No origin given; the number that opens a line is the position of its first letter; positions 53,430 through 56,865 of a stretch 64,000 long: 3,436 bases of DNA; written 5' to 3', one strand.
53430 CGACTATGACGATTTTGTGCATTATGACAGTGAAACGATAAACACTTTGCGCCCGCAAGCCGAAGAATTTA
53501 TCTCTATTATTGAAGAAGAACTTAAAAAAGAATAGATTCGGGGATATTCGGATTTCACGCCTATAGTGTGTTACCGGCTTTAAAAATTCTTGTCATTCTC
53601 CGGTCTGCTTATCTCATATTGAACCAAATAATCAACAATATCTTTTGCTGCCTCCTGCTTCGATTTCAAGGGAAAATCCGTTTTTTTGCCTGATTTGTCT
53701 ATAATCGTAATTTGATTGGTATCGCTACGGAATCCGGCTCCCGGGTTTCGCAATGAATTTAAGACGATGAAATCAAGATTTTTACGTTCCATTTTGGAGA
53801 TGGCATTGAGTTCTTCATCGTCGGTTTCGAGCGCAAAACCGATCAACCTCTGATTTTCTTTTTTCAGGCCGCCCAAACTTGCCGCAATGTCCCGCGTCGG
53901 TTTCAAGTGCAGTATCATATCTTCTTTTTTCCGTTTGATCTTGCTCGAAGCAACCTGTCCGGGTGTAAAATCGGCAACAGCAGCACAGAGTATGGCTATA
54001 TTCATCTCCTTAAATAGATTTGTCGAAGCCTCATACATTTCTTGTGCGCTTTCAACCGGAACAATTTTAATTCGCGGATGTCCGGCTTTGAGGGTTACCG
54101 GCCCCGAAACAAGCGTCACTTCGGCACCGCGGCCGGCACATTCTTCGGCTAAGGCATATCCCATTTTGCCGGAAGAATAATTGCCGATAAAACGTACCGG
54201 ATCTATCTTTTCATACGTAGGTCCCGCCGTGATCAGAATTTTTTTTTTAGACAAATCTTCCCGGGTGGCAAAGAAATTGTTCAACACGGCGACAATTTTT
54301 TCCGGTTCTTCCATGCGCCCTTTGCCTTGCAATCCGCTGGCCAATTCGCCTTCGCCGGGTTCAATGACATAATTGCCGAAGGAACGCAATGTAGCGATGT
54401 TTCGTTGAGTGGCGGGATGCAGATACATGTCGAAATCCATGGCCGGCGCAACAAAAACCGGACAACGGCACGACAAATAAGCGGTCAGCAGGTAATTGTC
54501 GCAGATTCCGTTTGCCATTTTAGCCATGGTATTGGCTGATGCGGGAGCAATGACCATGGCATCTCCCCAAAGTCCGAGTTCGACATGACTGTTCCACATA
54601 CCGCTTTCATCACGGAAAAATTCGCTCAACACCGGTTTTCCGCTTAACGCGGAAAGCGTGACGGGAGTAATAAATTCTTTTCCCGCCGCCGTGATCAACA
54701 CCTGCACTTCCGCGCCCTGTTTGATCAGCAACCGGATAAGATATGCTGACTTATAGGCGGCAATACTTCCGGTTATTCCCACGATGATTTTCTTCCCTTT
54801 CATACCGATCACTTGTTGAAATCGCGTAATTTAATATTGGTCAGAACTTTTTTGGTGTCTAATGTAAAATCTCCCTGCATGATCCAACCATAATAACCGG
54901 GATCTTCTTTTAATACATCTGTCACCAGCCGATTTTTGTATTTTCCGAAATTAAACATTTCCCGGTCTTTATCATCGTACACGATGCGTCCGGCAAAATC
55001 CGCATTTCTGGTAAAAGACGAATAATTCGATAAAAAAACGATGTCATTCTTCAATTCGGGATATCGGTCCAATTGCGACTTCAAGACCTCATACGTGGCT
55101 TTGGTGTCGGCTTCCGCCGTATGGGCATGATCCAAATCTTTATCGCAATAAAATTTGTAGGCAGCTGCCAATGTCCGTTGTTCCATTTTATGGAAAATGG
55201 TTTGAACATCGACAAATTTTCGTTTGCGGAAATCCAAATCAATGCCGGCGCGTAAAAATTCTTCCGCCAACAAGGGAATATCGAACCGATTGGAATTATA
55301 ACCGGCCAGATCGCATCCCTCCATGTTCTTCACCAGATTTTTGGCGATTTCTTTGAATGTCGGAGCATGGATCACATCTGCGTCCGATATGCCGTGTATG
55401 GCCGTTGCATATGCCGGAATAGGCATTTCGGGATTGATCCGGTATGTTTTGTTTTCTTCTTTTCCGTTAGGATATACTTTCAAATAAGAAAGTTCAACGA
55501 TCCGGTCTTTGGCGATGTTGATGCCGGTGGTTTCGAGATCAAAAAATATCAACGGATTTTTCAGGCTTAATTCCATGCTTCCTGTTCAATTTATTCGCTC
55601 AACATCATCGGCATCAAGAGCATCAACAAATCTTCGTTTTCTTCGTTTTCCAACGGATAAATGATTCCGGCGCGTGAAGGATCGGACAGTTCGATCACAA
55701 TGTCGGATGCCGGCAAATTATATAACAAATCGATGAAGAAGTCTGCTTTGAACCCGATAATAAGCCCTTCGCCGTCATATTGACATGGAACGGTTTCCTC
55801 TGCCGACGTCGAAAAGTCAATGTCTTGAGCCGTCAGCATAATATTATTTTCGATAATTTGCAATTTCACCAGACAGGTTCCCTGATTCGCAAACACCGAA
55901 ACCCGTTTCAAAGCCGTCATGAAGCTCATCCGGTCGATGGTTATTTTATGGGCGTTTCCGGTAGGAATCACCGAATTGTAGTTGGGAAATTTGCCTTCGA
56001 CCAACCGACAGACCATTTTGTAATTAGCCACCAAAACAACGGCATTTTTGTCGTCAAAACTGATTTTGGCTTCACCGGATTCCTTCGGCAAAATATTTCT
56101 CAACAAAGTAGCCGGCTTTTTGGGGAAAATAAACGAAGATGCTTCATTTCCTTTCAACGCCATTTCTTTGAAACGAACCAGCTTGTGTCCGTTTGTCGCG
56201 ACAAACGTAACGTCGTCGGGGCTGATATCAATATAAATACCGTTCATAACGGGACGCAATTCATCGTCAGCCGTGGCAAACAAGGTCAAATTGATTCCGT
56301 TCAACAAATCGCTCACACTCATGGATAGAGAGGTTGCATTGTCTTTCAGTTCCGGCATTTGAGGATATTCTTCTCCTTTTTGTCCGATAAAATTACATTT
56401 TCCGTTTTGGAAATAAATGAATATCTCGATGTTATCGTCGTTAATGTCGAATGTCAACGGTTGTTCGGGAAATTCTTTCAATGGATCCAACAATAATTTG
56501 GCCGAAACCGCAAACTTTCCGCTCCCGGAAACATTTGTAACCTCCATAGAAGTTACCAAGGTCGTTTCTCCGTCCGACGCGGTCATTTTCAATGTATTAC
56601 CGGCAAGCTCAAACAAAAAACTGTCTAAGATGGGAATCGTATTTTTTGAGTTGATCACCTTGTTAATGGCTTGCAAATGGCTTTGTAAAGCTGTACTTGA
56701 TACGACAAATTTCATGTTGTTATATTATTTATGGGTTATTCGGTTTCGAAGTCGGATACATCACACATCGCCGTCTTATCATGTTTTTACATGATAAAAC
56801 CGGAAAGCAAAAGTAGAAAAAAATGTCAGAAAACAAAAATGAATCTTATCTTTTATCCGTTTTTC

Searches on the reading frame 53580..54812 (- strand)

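Call 65: search_protein_families(library=pfam, proteins=[window:53580-54812:-], max_evalue=0.001)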
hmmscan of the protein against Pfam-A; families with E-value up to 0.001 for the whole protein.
window:53580-54812:- (410 aa): 2 families
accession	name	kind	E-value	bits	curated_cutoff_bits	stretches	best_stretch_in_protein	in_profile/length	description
PF04127.22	DFP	-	1.7e-68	230.5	22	1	187-371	1-186/186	DNA/pantothenate metabolism flavoprotein C-terminal domain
PF02441.25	Flavoprotein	-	9.4e-37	126.5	22.7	1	7-177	1-158/162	Flavoprotein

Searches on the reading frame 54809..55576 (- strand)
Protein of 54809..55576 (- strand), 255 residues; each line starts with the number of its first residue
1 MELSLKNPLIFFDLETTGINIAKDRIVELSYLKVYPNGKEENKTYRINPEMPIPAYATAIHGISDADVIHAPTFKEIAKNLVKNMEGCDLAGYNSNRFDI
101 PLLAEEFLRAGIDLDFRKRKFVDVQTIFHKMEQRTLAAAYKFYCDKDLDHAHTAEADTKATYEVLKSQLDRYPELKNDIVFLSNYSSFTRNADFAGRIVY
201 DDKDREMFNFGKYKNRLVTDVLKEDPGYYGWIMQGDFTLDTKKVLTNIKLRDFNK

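Call 65: search_protein_families(library=pfam, proteins=[window:54809-55576:-], max_evalue=0.001)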
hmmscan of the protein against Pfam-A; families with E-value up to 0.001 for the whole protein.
window:54809-55576:- (255 aa): 3 families
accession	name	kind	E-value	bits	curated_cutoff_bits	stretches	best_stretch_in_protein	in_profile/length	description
PF00929.31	RNase_T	-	9.5e-20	72.2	24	1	10-165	1-164/164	Exonuclease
PF20600.3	ExoX-like_C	-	9.1e-09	35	26.5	1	208-233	1-26/30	Exodeoxyribonuclease X-like C-terminal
PF13482.12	RNase_H_2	-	8.3e-06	26.3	22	1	10-132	1-100/165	RNase_H superfamily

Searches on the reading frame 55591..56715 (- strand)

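Call 65: search_protein_families(library=pfam, proteins=[window:55591-56715:-], max_evalue=0.001)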
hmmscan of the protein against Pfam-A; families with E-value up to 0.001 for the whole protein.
window:55591-56715:- (374 aa): 3 families
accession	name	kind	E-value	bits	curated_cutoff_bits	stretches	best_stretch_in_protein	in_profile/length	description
PF00712.24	DNA_pol3_beta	-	2e-25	89.7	24.4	1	1-121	1-120/120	DNA polymerase III beta subunit, N-terminal domain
PF02767.21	DNA_pol3_beta_2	-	2.7e-23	82.9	27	1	136-245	6-116/116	DNA polymerase III beta subunit, central domain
PF02768.20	DNA_pol3_beta_3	-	8e-20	71.3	27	1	248-370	2-120/121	DNA polymerase III beta subunit, C-terminal domain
